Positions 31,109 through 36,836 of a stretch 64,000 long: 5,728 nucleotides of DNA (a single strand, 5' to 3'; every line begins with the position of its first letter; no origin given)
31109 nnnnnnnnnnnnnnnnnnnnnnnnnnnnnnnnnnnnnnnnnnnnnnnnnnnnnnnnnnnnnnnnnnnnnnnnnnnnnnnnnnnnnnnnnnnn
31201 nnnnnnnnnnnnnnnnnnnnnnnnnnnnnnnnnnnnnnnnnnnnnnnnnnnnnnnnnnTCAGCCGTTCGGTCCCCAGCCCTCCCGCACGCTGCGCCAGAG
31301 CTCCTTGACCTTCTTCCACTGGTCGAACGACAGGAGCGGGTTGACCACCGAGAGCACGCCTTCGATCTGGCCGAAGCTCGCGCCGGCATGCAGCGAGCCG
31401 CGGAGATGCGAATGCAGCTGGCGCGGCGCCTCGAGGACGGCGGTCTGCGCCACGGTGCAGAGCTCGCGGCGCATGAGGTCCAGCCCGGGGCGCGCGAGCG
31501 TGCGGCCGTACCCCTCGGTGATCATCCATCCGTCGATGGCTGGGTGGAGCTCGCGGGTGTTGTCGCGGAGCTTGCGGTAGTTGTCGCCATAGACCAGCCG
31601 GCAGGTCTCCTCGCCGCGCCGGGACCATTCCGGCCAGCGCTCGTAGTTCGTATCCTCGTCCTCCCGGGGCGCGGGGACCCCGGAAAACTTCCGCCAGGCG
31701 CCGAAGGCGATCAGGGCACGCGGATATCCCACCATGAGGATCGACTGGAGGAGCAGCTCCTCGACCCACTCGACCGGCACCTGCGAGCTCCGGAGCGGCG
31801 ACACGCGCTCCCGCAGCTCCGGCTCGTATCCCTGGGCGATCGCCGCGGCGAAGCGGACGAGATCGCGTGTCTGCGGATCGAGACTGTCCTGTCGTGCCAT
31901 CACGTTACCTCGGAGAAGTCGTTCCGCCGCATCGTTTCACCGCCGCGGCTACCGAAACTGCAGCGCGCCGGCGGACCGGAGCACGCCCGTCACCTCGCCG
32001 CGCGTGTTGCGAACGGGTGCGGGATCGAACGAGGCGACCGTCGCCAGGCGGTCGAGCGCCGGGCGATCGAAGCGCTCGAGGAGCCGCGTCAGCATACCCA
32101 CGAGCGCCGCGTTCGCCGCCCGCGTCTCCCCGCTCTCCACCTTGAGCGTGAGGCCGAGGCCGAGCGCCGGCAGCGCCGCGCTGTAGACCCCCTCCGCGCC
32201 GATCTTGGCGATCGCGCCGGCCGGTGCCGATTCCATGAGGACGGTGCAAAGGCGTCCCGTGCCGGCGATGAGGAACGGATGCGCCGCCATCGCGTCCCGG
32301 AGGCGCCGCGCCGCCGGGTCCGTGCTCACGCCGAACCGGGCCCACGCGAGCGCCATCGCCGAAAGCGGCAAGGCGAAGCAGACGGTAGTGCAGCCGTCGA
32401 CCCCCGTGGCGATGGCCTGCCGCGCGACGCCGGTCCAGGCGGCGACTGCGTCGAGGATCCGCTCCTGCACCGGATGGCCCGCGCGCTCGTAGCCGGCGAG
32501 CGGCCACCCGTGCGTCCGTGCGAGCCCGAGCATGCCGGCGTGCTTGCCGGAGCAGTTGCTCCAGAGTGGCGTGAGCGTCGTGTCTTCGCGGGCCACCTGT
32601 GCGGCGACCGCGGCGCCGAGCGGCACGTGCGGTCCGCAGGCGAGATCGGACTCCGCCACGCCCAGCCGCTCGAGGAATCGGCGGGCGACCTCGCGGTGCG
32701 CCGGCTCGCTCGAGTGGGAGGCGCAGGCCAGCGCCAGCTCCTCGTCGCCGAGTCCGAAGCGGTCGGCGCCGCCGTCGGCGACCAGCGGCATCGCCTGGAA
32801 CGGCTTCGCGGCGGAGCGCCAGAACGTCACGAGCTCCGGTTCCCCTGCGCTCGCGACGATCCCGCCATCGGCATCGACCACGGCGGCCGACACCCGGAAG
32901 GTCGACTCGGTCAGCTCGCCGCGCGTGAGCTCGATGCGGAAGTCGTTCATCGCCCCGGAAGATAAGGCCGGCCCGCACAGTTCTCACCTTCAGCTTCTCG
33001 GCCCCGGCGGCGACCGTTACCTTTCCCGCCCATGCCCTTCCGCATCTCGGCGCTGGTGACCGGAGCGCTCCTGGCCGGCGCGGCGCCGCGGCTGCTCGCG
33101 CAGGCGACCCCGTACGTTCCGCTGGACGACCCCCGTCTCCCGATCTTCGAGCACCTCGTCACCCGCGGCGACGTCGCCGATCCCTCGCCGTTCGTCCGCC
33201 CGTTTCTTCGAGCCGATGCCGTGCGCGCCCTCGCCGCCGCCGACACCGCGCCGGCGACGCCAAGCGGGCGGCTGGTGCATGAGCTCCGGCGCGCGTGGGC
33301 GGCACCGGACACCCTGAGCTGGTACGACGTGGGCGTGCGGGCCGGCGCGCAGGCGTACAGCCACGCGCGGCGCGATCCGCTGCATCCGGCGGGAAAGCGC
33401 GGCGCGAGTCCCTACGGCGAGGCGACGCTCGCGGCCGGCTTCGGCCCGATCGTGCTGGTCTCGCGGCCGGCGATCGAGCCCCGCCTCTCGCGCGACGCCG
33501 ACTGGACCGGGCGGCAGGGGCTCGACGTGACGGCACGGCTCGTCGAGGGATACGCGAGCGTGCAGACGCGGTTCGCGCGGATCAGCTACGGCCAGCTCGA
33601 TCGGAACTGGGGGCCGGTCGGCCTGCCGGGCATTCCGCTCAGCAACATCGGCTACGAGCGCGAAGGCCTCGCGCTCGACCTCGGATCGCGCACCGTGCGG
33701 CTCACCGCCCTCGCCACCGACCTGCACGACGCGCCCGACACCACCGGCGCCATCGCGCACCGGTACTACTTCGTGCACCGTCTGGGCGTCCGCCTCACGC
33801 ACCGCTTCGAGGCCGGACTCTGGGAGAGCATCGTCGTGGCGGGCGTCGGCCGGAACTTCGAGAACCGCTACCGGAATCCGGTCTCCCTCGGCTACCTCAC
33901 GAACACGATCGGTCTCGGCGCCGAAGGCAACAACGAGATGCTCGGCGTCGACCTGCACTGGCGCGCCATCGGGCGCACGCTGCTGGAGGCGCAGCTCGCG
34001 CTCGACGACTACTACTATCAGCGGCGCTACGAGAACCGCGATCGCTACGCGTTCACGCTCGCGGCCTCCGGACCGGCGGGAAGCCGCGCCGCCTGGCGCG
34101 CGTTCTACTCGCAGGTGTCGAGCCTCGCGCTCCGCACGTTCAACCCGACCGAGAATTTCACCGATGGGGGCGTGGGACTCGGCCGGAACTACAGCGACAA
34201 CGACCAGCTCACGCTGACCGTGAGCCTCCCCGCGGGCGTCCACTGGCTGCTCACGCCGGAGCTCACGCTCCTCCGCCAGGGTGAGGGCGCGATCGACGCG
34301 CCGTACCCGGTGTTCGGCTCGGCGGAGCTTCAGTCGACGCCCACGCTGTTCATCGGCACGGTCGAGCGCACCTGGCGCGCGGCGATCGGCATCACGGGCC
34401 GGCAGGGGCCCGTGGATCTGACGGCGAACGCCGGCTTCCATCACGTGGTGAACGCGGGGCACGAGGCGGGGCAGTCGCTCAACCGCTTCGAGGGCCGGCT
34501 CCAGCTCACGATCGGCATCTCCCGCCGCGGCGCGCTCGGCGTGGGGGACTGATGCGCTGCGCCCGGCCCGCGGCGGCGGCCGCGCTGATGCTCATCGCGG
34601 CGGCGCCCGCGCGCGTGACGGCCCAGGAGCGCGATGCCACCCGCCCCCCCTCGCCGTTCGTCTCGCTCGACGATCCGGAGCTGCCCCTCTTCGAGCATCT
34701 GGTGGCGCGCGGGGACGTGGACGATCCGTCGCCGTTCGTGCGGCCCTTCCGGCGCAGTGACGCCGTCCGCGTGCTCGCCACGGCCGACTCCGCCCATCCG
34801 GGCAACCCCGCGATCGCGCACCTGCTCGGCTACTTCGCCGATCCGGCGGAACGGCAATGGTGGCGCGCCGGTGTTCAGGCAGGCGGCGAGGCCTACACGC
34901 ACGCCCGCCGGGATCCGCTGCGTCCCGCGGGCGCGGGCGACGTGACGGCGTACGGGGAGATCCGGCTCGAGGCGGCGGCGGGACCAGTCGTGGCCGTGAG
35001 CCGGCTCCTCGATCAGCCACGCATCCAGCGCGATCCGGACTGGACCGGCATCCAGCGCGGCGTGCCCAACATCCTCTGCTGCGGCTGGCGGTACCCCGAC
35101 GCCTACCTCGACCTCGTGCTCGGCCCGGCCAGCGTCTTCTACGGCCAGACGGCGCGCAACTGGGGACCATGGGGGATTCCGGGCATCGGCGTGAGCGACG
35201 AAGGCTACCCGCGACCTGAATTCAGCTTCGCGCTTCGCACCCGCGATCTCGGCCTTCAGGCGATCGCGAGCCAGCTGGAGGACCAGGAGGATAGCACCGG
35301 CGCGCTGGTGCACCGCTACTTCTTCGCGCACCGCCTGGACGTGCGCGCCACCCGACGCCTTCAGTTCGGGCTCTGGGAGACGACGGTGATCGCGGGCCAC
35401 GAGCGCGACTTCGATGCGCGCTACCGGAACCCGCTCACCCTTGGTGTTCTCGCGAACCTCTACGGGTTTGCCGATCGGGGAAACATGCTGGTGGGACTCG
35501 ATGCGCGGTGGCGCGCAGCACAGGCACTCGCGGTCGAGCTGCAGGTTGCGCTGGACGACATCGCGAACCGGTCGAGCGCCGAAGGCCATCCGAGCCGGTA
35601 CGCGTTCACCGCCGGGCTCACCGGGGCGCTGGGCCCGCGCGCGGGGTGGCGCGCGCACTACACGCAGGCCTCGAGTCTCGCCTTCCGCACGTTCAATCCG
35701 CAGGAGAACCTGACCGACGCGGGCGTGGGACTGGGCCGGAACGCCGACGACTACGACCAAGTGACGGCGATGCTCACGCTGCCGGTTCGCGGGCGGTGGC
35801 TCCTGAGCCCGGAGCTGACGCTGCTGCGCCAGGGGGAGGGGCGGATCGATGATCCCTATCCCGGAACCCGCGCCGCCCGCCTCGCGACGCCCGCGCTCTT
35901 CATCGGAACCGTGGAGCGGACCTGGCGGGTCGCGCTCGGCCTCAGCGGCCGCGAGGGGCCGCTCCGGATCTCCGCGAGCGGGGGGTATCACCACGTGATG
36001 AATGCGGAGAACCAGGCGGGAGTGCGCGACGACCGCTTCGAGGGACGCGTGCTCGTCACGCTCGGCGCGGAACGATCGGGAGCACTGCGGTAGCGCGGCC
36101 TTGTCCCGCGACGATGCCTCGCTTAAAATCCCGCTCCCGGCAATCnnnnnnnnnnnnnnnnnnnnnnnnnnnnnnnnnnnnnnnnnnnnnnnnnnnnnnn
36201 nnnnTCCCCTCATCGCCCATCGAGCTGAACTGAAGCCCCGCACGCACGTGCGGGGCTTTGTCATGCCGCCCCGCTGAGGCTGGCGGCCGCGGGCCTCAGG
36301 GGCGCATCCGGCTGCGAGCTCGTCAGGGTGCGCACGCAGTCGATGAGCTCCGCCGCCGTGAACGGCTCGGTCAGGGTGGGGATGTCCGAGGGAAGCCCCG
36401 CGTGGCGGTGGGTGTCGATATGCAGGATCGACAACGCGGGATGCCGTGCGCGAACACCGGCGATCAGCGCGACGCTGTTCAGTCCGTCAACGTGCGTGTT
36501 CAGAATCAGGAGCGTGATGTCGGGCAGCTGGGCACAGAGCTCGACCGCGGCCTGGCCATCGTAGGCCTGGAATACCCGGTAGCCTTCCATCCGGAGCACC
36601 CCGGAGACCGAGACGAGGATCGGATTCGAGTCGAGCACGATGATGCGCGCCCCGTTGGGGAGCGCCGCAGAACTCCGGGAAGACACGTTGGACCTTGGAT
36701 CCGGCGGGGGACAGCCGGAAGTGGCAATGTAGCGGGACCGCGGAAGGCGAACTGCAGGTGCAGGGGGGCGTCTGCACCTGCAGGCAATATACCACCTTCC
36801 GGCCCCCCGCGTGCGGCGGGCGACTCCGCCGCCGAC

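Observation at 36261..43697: Stressosome-type RsbR-RsbS-RsbT module wired to a phosphatase, two histidine kinases, a voltage-gated-type channel and a pseudo-receiver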

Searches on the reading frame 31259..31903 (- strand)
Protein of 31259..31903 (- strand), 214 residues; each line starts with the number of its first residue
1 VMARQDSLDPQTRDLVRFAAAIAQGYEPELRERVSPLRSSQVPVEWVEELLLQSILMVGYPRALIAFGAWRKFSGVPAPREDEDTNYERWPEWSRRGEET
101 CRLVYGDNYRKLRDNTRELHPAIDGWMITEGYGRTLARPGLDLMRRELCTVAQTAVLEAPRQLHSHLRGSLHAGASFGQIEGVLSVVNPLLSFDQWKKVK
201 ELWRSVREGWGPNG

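Call 40: search_protein_families(library=pfam, proteins=[window:31259-31903:-], max_evalue=0.00001)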
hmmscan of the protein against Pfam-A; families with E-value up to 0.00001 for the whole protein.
window:31259-31903:- (214 aa): 1 family
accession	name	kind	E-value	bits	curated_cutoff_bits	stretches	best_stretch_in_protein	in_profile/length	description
PF02627.25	CMD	-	6.6e-13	48.9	23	0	5-71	17-83/84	Carboxymuconolactone decarboxylase family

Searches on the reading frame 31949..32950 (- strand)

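Call 40: search_protein_families(library=pfam, proteins=[window:31949-32950:-], max_evalue=0.00001)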
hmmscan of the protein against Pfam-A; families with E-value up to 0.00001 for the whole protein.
window:31949-32950:- (333 aa): 1 family
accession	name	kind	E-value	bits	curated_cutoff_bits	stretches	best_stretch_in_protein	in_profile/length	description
PF06089.17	Asparaginase_II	-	4.1e-107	358.3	25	1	6-325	1-321/322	L-asparaginase II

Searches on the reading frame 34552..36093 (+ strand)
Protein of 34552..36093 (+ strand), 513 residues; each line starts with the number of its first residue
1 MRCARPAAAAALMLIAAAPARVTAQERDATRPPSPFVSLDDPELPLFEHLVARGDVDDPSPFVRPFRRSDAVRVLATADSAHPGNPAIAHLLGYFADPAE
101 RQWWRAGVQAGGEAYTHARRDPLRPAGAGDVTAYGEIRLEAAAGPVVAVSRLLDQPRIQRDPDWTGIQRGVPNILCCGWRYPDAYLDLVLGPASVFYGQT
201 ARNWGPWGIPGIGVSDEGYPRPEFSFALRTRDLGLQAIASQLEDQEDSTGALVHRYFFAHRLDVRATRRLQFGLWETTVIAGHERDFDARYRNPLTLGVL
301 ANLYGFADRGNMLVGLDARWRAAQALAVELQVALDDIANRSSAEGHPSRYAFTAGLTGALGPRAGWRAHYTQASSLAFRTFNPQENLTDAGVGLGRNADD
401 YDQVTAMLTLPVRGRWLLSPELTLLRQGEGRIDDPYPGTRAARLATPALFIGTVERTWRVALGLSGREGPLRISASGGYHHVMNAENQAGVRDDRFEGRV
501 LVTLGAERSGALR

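Call 40: search_protein_families(library=pfam, proteins=[window:34552-36093:+], max_evalue=0.00001)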
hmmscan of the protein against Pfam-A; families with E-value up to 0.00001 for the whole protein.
window:34552-36093:+ (513 aa): 1 family
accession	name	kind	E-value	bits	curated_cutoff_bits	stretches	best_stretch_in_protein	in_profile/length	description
PF14052.12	Caps_assemb_Wzi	-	1.1e-08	35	30.1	1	235-356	134-254/392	Capsule assembly protein Wzi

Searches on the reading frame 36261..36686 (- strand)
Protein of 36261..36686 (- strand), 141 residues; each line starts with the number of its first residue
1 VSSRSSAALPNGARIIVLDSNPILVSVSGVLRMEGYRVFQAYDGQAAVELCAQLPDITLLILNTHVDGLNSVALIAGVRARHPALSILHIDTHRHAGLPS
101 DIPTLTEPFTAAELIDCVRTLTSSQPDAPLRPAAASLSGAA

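Call 4: search_protein_families(library=pfam, proteins=[window:36261-36686:-], max_evalue=0.01)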
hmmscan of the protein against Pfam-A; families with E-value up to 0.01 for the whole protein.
window:36261-36686:- (141 aa): 1 family
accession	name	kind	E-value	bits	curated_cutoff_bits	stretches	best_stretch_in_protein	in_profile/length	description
PF00072.30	Response_reg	-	0.00031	21.3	30.2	1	16-93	3-79/111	Response regulator receiver domain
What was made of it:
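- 36261..36686 (-): Stand-alone Asp-less pseudo-receiver (acceptor Asp to Asn, Thr/Ser to Asp, Lys to Glu). Lineage-specific addition ("pREC"). Pfam 21.3 bits, below the 30.2 cut-off (call 4).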

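Call 28: find_homologous_proteins(query=window:36261-36686:-, max_evalue=0.001)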
Query window:36261-36686:- (141 aa): 7 proteins with E <= 0.001 among 180 candidates.
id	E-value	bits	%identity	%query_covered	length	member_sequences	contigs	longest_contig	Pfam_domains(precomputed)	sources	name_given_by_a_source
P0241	3.8e-83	294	100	100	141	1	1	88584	-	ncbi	-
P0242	1.0e-51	192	77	86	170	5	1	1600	-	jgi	-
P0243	7.4e-49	183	79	74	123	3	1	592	-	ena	-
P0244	4.4e-44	168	68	86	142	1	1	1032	-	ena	-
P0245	1.1e-39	153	64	86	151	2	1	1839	-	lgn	-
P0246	1.3e-38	150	73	72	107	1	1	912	-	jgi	jgi:Response regulators consisting of a CheY-like receiver domain and a winged-helix DNA-binding dom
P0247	1.7e-38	150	62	89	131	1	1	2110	-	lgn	-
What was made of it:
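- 36261..36686 (-): Only 7 close homologues (call 28).
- pREC: only 7 close homologues among 5.8 billion proteins (call 28).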

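Call 29: find_encoding_contigs(protein=P0247, flank=5000, max_places=3)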
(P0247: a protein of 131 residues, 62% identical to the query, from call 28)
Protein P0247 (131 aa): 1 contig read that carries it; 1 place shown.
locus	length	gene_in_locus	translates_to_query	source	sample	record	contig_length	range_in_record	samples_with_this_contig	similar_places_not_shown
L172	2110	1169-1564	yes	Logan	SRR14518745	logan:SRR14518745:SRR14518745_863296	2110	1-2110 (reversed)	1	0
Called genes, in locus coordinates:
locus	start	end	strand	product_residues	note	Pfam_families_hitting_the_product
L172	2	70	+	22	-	?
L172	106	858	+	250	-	-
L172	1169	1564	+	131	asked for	-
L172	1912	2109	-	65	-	?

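Call 30: find_encoding_contigs(protein=P0245, flank=5000, max_places=3)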
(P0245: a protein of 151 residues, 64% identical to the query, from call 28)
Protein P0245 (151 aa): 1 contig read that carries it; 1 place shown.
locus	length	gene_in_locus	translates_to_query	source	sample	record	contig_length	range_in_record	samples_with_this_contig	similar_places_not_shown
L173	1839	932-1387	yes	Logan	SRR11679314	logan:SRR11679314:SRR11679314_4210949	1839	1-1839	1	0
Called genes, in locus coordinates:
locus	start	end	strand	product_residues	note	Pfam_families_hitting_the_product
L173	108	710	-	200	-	-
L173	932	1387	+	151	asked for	-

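Call 46: search_protein_families(library=ncbifam, proteins=[window:36261-36686:-], max_evalue=0.001)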
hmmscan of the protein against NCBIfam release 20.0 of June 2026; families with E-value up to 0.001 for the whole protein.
window:36261-36686:- (141 aa): 9 families
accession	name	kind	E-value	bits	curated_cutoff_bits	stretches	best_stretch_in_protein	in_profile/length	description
NF040534.1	resp_reg_YycF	equivalog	9.2e-07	28.3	340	1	15-119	4-112/231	response regulator YycF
NF053512.1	nitric_RR_NosR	exception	7.1e-05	22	400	1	16-85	3-71/422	response regulator c-di-GMP phosphodiesterase, NosR family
NF011695.0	PRK15115.1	equivalog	7.3e-05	21.7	763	1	12-93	6-87/445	two-component system response regulator GlrR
NF041734.1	resp_reg_RppA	equivalog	7.8e-05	22.1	250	1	16-127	5-123/229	two-component system response regulator RppA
NF051870.1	NAssimRespRegNtrX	equivalog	8.1e-05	21.7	600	1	15-93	5-84/452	nitrogen assimilation response regulator NtrX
NF033120.0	vanR_FM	exception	0.00011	22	460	1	18-115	10-111/231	vancomycin resistance response regulator transcription factor, VanR-F/VanR-M family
NF045717.1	DVU0259_DivK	exception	0.00021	21.4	160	0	14-120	4-114/117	DVU0259 family response regulator domain-containing protein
NF010076.0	PRK13557.1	subfamily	0.00034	19.2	631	1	15-121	419-532/540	histidine kinase famiy protein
NF011896.0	PRK15369.1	equivalog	0.00084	19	242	0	27-94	19-87/211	two component system response regulator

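Call 65: predict_structure(alignment_id=A3)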
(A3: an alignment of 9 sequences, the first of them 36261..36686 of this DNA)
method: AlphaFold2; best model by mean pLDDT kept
length: 141 residues; sequences in the alignment: 9
mean_pLDDT: 78.4   pTM: 0.73
mean pLDDT of the five models: 78.4, 78.3, 77.8, 76.7, 74.2
residues with pLDDT >= 90: 51; 70-90: 50; 50-70: 20; < 50: 20
segments of 3 or more residues with pLDDT < 50: 1-8, 128-132, 138-141
pLDDT, mean of each block of 10 residues (from residue 1): 43 76 71 90 89 89 79 91 92 87 91 93 63 48 47
secondary structure, 60 per line:
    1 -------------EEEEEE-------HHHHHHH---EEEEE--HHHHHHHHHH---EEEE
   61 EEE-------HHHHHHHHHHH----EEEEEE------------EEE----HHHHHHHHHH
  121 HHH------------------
elements in order: E14-19 H27-33 E37-41 H44-53 E57-63 H71-81 E86-91 E104-106 H111-123
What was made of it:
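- On Response-regulator receiver domain (PF00072): AF2 pLDDT 78 and pTM 0.73 (call 65).
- Checked: The AlphaFold2 model has pLDDT 78 with (beta-alpha)5 topology (call 65).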

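Call 68: fold_search(model_id=the predicted structure, library=pdb)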
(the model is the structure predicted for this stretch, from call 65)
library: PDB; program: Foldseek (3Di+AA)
matches with E <= 10: 1712; with E <= 0.001: 376
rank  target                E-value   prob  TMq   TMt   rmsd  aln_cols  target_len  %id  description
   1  3r0j_B                4.3e-07  1.00  0.69  0.45   2.3       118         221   22  Structure of PhoP from Mycobacterium tuberculosis (released 2011-07-13)
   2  6tne                  8.2e-07  1.00  0.65  0.83   2.9       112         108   22  Crystal structure of receiver domain from Hybrid Histidine Kinase CckA (released 2020-12-16)
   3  28tm_A                9.9e-07  1.00  0.68  0.83   2.3       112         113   26  Structure of an uncharacterized Rossmann fold protein from Homo sapiens (released 2026-03-11)
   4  1ys6_A                9.9e-07  1.00  0.68  0.44   7.4       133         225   24  Crystal structure of the response regulatory protein PrrA from Mycobacterium Tuberculosis (released 2006-02-07)
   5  3r0j_A                1.3e-06  1.00  0.68  0.44   2.4       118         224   22  Structure of PhoP from Mycobacterium tuberculosis (released 2011-07-13)
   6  3nhm_A                1.3e-06  1.00  0.68  0.82   2.9       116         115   16  Crystal structure of a response regulator from Myxococcus xanthus (released 2010-07-21)
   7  3cu5_A                1.8e-06  1.00  0.65  0.73   2.8       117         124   15  Crystal structure of a two component transcriptional regulator AraC from Clostridium phytofermentans ISDg (released 2008-05-06)
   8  5uht_B                2.2e-06  1.00  0.67  0.76   2.4       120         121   18  Structure of the Thermotoga maritima HK853-BeF3-RR468 complex at pH 5.0 (released 2017-12-27)
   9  5m7n_A                2.3e-06  1.00  0.68  0.23   3.1       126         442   23  Crystal structure of NtrX from Brucella abortus in complex with ATP processed with the CrystalDirect automated mountin (released 2017-01-25)
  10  4h60                  2.5e-06  1.00  0.68  0.79   2.3       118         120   19  High resolution structure of Vibrio cholerae chemotaxis protein CheY4 crystallized in low pH (4.0) condition (released 2013-08-07)
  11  5ed4_B                2.6e-06  1.00  0.68  0.46   2.3       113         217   23  Structure of a PhoP-DNA complex (released 2016-04-27)
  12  1ys7_A                2.6e-06  1.00  0.69  0.45   7.3       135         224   23  Crystal structure of the response regulator protein prrA complexed with Mg2+ (released 2006-02-07)
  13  3q15_D                3.0e-06  1.00  0.62  0.85   2.4       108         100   18  Crystal Structure of RapH complexed with Spo0F (released 2011-02-23)
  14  2pkx_A                3.2e-06  1.00  0.67  0.78   2.7       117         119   18  E.coli response regulator PhoP receiver domain (released 2007-05-22)
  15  3jte                  3.4e-06  1.00  0.67  0.74   2.9       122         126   18  Crystal structure of response regulator receiver domain Protein from clostridium thermocellum (released 2009-09-22)
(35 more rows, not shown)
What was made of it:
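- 36261..36686 (-): AF2 and Foldseek give a CheY-like fold (calls 65, 68).
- On Response-regulator receiver domain (PF00072): Foldseek hits are receivers at probability 1.00, with TM about 0.7 normalised to the query and about 0.8 to single-domain targets (call 68).
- Checked: Foldseek hits are CheY-like receivers, probability 1.00, with TM normalised to the target of about 0.8 for single-domain receivers (call 68).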

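Call 73: search_protein_representatives(protein=window:36261-36686:-)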
Query: 141 residues. Proteins with E-value up to 0.001 (for the whole library): 3814; up to 1e-10: 80; up to 1e-30: 0. The best 150 are listed.
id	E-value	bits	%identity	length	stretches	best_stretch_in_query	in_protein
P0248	3.2e-30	121.1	49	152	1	11-134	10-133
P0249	1.1e-29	119.4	51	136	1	7-122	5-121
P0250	5.3e-26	107.5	48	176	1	3-123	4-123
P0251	8.4e-26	106.8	49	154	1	11-127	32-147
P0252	1.2e-25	106.3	52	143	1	13-121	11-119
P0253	2.0e-25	105.6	50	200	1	10-123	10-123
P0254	1.4e-22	96.5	45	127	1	7-121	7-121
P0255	8.0e-22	94.0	52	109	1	5-93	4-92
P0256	2.1e-21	92.6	34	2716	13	18-71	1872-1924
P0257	7.1e-21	90.9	47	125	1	6-122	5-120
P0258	3.5e-19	85.4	52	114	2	5-63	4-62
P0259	7.5e-19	84.4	46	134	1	6-122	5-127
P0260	1.0e-18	83.9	41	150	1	4-114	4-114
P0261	2.0e-18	83.0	47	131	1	32-124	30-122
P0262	2.1e-18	82.9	46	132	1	11-117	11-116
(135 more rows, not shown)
